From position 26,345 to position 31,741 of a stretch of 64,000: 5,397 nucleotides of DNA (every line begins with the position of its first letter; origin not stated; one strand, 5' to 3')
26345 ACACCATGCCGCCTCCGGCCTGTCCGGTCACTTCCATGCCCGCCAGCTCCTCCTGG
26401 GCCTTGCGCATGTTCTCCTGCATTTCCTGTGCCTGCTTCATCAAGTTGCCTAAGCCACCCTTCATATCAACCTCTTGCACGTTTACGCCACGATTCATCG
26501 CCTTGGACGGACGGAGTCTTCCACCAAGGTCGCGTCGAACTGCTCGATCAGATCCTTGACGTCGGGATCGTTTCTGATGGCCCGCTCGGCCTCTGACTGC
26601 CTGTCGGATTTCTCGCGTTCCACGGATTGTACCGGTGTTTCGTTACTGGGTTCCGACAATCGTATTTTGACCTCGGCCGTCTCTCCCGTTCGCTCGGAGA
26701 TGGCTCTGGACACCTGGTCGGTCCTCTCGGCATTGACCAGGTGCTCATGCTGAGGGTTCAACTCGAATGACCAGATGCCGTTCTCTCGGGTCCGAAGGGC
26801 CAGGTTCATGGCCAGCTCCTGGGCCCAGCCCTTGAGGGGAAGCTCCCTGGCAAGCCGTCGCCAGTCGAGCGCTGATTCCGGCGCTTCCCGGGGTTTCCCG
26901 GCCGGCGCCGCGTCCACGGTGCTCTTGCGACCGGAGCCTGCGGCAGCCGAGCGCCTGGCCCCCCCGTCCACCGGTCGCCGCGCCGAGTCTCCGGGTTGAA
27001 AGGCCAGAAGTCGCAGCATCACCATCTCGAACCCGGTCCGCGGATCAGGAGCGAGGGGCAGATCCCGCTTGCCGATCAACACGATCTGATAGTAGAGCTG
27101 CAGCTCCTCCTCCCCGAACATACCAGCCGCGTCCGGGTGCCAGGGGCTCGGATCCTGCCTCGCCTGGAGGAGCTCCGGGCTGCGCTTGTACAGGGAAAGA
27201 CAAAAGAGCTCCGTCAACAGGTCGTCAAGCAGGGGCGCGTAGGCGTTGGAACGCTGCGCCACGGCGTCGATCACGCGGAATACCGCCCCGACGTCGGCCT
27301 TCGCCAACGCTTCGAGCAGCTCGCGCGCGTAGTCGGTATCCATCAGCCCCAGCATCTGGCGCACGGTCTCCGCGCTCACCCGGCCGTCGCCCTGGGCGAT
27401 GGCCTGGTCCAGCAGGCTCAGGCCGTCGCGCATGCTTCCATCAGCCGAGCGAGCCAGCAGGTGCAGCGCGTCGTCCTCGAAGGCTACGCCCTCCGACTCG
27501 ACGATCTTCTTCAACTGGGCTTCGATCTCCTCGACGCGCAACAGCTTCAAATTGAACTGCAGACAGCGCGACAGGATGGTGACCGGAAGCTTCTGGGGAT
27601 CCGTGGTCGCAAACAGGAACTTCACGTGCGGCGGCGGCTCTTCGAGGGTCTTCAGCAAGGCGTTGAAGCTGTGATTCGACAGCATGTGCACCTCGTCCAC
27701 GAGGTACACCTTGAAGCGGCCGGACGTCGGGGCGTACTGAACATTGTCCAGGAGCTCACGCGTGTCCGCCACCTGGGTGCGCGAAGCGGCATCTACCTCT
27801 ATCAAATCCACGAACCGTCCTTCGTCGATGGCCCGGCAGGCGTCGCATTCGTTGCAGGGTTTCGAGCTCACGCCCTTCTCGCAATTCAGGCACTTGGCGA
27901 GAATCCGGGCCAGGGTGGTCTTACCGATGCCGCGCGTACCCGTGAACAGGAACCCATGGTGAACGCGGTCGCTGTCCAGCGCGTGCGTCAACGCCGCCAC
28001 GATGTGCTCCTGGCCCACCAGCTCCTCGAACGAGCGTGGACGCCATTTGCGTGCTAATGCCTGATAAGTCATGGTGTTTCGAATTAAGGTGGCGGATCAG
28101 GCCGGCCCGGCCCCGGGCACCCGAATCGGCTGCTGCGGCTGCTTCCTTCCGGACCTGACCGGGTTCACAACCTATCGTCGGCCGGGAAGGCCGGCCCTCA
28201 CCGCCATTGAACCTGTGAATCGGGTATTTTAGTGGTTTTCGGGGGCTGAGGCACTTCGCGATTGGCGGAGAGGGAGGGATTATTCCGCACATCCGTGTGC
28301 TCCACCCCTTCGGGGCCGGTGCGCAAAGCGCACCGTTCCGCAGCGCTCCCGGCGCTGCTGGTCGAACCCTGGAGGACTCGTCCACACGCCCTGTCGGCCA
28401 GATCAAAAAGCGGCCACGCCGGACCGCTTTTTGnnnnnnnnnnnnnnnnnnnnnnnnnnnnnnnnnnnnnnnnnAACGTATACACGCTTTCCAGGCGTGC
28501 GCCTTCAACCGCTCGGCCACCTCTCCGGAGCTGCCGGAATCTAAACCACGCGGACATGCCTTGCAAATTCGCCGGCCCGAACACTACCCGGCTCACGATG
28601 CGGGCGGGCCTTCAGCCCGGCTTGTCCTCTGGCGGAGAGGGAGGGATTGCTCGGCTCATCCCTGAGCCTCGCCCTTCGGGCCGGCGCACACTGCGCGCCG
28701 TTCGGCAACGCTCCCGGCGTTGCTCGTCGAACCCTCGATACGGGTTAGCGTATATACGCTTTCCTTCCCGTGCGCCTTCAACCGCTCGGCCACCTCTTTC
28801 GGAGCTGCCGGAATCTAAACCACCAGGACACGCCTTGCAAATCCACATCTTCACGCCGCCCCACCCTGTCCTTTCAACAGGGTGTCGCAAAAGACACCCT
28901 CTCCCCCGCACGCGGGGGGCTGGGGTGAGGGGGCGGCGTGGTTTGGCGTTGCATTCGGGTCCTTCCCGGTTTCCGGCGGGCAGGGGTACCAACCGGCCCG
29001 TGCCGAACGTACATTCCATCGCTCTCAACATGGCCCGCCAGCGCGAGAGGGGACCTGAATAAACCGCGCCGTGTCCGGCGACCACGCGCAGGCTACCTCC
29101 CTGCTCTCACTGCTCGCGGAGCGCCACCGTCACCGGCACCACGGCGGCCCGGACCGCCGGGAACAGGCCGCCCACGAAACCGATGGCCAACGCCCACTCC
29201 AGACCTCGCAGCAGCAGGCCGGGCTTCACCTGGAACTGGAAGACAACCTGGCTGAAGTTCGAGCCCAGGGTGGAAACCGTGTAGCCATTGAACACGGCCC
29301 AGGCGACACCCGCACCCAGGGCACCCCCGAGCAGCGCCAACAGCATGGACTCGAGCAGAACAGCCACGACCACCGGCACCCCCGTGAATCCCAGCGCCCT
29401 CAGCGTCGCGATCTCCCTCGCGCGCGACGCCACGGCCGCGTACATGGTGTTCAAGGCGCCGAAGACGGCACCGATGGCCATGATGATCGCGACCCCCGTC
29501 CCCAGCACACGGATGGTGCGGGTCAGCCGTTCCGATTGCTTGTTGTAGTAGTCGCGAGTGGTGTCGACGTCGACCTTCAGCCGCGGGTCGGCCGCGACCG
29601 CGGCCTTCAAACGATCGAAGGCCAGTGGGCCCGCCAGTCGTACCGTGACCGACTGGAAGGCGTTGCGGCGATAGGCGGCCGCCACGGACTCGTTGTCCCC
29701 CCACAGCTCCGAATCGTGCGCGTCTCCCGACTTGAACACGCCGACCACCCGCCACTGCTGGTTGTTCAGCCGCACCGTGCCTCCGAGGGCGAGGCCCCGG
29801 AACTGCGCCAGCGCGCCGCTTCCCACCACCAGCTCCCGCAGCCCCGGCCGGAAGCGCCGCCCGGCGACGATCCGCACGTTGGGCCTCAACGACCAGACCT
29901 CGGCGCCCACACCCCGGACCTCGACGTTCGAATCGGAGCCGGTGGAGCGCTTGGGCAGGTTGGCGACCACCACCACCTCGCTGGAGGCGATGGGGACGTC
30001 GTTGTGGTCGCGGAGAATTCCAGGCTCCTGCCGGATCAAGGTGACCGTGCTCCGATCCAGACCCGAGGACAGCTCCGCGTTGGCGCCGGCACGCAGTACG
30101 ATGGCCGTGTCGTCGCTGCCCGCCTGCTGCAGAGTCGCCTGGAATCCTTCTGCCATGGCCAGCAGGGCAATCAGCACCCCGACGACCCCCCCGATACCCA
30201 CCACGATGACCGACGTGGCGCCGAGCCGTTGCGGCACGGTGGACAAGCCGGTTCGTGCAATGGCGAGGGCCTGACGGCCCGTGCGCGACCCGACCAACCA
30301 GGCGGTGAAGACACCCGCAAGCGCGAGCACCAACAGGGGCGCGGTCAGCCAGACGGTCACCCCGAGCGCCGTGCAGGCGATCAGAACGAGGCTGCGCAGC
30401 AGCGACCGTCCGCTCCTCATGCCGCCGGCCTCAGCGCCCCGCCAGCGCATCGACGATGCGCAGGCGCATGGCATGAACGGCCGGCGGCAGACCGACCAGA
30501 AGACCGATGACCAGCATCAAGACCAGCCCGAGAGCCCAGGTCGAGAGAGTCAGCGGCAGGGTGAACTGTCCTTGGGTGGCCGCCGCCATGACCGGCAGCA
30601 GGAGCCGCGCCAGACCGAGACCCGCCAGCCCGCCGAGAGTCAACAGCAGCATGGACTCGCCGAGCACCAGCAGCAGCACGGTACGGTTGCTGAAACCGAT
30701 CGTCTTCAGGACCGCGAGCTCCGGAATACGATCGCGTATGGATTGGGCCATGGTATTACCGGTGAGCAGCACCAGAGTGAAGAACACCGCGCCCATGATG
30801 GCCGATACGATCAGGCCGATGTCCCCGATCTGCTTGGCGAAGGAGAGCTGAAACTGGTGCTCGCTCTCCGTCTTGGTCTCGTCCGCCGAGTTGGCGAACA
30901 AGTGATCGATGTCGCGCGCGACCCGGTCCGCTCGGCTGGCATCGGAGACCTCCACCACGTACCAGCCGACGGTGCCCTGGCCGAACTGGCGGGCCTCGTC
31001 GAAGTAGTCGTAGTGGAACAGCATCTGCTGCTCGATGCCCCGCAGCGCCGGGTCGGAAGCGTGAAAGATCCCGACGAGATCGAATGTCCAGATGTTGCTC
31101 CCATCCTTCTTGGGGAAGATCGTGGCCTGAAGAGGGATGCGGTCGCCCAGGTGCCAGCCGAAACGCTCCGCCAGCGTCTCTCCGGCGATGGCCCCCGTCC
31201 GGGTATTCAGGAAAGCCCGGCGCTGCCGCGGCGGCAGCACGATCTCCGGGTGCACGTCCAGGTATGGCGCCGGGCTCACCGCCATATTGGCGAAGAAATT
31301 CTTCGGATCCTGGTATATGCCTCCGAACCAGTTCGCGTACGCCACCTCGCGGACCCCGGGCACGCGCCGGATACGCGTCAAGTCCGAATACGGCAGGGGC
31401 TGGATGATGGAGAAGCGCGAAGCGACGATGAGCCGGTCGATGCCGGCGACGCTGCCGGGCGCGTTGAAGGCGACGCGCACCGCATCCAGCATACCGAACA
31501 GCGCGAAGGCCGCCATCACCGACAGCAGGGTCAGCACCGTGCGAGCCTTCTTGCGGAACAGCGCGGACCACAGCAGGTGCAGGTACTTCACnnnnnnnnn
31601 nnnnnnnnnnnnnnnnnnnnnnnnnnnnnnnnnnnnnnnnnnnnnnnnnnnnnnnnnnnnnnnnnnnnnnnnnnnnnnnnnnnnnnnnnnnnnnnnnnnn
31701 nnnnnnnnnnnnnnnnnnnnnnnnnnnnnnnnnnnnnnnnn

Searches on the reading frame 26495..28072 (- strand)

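Call 99: search_protein_families(library=pfam, proteins=[window:26495-28072:-], max_evalue=0.00001)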
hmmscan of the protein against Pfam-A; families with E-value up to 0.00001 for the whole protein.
window:26495-28072:- (525 aa): 7 families
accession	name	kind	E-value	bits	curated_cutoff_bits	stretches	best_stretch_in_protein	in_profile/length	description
PF13177.12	DNA_pol3_delta2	-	2.6e-41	141.7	27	1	20-176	1-158/161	DNA polymerase III, delta subunit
PF22608.2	DNAX_ATPase_lid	-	4.8e-22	77.9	27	1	182-230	1-49/49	DNA polymerase III clamp loader subunit, ATPase lid domain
PF12169.13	DNA_pol3_gamma3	-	2.8e-18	66.5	24.4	1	232-365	1-141/143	DNA polymerase III subunits gamma and tau domain III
PF12170.13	DNA_pol3_tau_5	-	4.1e-18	66.4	28.8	1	403-521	23-142/142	DNA polymerase III tau subunit V interacting with alpha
PF00004.35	AAA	-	8.7e-10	39.6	21.2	1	42-170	2-123/131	ATPase family associated with various cellular activities (AAA)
PF13191.12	AAA_16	-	1.1e-07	32.9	32.6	1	17-145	1-158/167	AAA ATPase domain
PF05496.18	RuvB_N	-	2e-07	31.4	27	1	11-73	2-68/159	Holliday junction DNA helicase RuvB P-loop domain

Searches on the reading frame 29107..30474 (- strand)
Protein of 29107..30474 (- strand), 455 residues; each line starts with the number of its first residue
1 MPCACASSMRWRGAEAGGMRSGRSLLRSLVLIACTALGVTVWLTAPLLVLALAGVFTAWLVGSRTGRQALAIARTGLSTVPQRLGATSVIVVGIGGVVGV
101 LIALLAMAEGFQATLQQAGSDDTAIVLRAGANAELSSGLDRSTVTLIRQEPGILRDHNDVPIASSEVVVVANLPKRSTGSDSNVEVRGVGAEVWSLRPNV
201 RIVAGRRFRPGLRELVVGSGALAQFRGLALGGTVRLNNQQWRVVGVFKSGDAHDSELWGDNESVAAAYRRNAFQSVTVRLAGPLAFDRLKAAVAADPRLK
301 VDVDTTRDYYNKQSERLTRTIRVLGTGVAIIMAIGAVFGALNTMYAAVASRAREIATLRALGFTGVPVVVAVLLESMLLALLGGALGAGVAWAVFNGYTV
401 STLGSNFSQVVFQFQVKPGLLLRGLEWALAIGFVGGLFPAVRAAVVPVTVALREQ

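Call 30: search_protein_families(library=pfam, proteins=[window:29107-30474:-], max_evalue=0.0001)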
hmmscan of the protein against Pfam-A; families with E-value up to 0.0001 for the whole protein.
window:29107-30474:- (455 aa): 2 families
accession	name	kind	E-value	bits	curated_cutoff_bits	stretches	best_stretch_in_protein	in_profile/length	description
PF12704.14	MacB_PCD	-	1.1e-13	52.4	27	1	89-294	3-205/207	MacB-like periplasmic core domain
PF02687.27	FtsX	-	1.6e-09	38.2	25.5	1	328-444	3-116/120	FtsX-like permease C-terminal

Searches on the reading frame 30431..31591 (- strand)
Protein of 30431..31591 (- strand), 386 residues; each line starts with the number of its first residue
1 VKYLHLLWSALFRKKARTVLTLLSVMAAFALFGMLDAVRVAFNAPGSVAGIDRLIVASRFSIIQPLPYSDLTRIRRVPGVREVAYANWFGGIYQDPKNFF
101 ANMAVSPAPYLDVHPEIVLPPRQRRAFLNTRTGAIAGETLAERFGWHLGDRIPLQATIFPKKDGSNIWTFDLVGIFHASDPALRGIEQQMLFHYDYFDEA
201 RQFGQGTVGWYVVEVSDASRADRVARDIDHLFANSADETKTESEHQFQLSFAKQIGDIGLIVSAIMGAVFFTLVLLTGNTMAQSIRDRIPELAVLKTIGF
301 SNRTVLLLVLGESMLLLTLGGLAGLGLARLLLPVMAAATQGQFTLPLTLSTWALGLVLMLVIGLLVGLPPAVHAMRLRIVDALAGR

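Call 30: search_protein_families(library=pfam, proteins=[window:30431-31591:-], max_evalue=0.0001)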
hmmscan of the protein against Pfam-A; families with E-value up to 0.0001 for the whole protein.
window:30431-31591:- (386 aa): 2 families
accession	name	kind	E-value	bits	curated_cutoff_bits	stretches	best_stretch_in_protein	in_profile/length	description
PF02687.27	FtsX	-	8.4e-14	52.1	25.5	1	265-377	3-118/120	FtsX-like permease C-terminal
PF12704.14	MacB_PCD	-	4.1e-08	34.2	27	1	23-230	10-206/207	MacB-like periplasmic core domain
